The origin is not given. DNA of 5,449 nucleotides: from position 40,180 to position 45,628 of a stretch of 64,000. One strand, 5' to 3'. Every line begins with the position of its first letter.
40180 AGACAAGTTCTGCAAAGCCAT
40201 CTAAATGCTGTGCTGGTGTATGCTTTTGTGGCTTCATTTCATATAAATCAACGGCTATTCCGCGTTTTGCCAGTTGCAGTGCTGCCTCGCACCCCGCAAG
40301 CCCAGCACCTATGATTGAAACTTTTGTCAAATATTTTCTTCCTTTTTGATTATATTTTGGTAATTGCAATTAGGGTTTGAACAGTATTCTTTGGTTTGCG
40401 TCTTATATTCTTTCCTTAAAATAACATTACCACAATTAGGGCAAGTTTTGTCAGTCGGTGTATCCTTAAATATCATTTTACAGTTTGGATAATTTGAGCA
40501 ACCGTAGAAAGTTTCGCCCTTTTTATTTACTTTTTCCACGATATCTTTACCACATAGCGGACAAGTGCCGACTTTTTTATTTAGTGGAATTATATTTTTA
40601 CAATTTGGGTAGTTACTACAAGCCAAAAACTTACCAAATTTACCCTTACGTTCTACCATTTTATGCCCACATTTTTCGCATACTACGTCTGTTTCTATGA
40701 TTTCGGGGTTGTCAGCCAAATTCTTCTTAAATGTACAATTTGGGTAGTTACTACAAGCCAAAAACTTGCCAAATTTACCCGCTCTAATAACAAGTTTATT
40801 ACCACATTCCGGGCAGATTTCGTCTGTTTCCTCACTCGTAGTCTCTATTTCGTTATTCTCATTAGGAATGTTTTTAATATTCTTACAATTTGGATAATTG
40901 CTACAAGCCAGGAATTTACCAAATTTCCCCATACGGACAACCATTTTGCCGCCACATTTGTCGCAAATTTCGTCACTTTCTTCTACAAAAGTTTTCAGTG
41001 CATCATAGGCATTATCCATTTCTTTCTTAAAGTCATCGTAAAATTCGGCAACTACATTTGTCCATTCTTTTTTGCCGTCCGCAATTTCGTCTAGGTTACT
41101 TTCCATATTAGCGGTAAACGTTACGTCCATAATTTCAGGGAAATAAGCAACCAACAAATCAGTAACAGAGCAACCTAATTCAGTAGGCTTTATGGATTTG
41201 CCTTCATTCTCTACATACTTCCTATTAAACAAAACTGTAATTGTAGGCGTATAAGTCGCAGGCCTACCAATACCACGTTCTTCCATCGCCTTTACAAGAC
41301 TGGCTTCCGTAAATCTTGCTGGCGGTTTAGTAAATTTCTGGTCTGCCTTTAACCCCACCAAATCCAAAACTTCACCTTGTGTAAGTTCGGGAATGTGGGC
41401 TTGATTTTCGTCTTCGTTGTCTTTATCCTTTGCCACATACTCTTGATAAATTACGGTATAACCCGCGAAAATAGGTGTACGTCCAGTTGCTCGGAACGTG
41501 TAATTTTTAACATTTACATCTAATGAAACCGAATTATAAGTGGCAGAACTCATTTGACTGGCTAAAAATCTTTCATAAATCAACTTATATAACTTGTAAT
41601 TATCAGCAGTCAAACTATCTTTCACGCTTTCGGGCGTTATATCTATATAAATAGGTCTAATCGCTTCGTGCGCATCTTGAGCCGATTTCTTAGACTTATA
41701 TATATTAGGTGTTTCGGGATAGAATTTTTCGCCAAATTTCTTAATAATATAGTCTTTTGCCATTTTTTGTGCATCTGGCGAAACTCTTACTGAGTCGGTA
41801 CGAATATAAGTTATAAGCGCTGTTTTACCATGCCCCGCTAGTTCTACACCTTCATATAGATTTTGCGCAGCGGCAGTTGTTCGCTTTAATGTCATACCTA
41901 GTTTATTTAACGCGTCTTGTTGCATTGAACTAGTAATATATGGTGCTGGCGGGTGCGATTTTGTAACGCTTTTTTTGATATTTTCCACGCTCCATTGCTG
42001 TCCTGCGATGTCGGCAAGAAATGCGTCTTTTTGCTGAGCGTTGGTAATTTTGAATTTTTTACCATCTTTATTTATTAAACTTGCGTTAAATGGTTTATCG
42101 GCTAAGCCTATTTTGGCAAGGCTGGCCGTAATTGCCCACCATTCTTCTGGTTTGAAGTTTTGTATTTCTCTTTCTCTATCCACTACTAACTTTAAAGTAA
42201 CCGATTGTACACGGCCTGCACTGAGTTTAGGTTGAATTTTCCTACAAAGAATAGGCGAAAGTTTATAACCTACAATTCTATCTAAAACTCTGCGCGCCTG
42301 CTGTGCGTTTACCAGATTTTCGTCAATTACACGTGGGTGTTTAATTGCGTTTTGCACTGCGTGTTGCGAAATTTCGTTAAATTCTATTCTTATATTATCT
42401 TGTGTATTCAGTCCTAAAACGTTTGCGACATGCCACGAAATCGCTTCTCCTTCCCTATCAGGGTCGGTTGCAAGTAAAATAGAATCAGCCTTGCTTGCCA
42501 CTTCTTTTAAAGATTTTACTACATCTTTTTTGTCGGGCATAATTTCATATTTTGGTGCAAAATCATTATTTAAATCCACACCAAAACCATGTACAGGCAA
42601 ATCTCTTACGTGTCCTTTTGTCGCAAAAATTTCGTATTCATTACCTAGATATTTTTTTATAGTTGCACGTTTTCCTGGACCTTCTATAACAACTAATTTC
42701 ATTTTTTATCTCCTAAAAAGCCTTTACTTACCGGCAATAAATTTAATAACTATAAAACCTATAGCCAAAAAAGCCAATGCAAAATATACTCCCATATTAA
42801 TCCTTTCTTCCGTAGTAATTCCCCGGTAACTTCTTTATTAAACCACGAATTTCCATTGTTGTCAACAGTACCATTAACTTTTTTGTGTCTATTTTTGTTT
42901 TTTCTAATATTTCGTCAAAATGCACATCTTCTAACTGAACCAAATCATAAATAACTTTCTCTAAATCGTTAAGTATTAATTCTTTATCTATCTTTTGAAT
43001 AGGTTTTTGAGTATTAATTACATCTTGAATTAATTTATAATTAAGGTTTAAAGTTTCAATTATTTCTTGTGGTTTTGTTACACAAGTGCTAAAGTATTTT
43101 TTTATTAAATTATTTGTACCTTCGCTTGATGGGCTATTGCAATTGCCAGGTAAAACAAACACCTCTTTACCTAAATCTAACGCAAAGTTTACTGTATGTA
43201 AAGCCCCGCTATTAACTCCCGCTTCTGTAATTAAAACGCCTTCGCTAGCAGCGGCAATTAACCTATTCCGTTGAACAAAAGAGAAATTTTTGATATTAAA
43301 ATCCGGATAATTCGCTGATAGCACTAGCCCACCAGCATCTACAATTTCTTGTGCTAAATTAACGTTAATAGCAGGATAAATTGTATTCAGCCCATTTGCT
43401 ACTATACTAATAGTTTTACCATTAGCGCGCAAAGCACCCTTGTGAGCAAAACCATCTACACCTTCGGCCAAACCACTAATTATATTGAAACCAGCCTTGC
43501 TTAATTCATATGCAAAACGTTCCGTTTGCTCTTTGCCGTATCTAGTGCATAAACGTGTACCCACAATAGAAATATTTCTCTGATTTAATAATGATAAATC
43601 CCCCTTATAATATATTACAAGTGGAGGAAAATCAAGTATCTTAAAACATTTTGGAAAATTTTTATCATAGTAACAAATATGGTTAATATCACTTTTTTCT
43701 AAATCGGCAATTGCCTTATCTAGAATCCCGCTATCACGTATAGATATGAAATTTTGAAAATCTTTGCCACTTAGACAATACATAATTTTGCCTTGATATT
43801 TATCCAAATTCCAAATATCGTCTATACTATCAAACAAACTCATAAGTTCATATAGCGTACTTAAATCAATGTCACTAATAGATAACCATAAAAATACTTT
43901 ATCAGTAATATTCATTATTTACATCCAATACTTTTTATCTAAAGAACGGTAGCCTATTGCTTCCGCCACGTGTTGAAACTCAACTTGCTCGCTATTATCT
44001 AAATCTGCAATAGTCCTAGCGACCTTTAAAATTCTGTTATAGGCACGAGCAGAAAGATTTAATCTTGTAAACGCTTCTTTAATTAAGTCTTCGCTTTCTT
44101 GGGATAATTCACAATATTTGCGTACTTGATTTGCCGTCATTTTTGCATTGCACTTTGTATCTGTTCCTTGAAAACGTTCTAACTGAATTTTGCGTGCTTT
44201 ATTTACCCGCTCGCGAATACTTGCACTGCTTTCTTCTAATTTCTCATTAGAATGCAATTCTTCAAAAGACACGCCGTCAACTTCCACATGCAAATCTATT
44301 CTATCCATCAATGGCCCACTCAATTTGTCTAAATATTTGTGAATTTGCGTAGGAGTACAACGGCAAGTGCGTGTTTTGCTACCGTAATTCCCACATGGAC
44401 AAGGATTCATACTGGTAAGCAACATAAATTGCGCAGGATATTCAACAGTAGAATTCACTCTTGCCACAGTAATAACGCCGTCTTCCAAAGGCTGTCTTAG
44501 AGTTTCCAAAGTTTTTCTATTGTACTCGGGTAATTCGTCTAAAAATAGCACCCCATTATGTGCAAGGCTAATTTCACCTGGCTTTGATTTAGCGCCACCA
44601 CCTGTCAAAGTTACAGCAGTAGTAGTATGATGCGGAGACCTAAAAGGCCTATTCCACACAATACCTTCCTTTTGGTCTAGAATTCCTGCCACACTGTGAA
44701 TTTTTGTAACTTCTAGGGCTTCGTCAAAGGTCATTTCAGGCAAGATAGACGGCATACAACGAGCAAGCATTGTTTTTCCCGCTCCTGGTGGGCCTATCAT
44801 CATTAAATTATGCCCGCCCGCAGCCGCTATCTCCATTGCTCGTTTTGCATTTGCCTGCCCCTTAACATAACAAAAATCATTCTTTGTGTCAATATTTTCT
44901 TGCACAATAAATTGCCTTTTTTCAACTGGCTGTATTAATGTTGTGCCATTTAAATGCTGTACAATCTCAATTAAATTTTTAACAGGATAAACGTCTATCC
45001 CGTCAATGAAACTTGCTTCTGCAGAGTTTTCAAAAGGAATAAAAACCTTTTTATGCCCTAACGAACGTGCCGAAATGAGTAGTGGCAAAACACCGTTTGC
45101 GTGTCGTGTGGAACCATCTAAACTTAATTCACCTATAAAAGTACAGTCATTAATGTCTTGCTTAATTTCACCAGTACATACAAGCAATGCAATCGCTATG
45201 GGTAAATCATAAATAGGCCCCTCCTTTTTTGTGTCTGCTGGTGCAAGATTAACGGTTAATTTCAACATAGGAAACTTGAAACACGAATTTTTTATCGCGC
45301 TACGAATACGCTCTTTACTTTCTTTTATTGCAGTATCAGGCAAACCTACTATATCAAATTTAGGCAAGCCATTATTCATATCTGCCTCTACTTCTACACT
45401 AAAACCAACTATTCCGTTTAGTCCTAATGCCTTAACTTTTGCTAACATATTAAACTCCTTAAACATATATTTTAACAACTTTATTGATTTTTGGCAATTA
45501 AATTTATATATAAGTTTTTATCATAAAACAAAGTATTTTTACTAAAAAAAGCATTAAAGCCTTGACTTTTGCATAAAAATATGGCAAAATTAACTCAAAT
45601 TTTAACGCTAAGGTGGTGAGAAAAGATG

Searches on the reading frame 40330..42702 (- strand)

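Call 72: search_protein_families(library=pfam, proteins=[window:40330-42702:-], max_evalue=1e-8)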
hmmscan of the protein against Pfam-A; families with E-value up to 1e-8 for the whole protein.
window:40330-42702:- (791 aa): 3 families
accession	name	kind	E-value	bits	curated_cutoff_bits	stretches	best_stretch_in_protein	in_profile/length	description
PF01131.25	Topoisom_bac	-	8.1e-124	414.2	35.1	1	126-551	2-410/411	DNA topoisomerase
PF01396.24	Zn_ribbon_Top1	-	1.3e-62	207.7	32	4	578-614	2-38/39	Topoisomerase DNA binding C4 zinc finger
PF01751.28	Toprim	-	2e-21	76.4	23.1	1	2-111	1-96/96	Toprim domain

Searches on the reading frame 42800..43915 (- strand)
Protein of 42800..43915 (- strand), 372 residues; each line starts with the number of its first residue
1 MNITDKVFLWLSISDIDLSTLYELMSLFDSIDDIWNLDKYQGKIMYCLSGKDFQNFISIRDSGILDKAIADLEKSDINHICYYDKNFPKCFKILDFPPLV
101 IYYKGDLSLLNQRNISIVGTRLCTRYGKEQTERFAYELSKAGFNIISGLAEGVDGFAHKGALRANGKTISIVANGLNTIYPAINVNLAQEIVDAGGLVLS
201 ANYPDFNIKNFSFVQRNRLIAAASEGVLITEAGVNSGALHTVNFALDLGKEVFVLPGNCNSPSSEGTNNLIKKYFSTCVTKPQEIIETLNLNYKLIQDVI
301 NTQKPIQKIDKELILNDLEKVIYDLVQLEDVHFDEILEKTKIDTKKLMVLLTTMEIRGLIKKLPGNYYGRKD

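Call 72: search_protein_families(library=pfam, proteins=[window:42800-43915:-], max_evalue=1e-8)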
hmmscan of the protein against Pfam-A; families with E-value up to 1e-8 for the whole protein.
window:42800-43915:- (372 aa): 1 family
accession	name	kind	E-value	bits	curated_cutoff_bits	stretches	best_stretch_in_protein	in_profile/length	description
PF02481.21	DNA_processg_A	-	2.9e-69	232.9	29.6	1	72-274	2-206/212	DNA recombination-mediator protein A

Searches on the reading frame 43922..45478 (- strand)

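Call 72: search_protein_families(library=pfam, proteins=[window:43922-45478:-], max_evalue=1e-8)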
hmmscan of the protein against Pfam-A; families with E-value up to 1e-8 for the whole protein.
window:43922-45478:- (519 aa): 4 families
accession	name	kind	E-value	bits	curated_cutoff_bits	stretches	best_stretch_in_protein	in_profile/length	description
PF01078.27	Mg_chelatase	-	1.3e-94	315.9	20.3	1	201-407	1-206/207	Magnesium chelatase, subunit ChlI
PF13541.12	ChlI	-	7.3e-46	155.4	27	1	30-151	1-121/121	Subunit ChlI of Mg-chelatase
PF13335.12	Mg_chelatase_C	-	2.3e-35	121.5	26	1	415-511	1-94/94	Magnesium chelatase, subunit ChlI C-terminal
PF07728.20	AAA_5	-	1.9e-09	38.1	22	0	224-361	1-125/139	AAA domain (dynein-related subfamily)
